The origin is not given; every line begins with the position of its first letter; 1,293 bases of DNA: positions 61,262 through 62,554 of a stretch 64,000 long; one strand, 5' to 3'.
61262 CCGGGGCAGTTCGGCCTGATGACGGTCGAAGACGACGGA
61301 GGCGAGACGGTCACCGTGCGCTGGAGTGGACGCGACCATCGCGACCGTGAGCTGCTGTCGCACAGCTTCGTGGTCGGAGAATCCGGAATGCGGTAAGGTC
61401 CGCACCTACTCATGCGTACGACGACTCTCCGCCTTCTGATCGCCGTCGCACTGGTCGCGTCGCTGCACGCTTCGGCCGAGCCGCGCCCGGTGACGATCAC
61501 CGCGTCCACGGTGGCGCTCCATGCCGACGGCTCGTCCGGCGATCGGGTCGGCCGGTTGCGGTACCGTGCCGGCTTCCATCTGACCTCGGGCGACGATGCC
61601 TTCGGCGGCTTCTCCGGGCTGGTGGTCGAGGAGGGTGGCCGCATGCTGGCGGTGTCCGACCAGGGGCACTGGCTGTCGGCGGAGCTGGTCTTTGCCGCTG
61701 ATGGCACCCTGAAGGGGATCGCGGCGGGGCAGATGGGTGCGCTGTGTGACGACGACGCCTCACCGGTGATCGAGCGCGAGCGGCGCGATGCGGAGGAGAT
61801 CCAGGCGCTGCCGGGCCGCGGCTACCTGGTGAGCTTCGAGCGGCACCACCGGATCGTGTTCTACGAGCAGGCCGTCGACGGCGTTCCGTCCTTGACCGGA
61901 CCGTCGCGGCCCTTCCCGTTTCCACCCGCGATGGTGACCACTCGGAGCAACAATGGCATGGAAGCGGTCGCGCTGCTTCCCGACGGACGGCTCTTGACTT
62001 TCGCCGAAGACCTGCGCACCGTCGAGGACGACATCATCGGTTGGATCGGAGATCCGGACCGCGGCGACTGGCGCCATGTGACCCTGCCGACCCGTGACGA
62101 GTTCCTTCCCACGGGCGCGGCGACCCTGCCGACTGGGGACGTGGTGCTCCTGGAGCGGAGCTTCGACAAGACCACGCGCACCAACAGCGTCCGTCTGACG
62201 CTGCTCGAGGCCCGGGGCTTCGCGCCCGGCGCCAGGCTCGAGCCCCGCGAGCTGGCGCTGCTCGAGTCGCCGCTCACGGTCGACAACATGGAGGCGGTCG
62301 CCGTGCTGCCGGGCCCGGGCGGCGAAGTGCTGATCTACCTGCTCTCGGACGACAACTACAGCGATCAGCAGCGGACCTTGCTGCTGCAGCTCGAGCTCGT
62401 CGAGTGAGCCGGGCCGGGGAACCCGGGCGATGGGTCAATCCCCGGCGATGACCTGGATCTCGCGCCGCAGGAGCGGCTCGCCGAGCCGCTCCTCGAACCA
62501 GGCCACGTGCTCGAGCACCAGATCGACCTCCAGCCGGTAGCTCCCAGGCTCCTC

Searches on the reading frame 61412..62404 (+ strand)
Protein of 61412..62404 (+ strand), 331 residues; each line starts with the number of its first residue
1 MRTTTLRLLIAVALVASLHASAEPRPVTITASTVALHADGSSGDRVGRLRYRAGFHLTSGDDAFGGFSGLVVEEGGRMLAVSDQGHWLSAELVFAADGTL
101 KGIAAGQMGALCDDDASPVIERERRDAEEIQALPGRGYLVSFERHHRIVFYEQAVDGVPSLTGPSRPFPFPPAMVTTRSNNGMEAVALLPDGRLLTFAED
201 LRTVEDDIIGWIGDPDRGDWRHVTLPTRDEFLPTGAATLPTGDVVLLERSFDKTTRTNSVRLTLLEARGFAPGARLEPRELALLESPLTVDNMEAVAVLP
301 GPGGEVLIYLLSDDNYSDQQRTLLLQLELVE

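Call 38: search_protein_families(library=pfam, proteins=[window:61412-62404:+], max_evalue=0.001)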
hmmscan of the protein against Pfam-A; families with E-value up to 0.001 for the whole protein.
window:61412-62404:+ (331 aa): 1 family
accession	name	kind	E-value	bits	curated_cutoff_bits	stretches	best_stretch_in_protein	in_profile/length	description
PF13449.12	Phytase-like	-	4e-35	122.5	27.6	1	63-316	2-284/284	Esterase-like activity of phytase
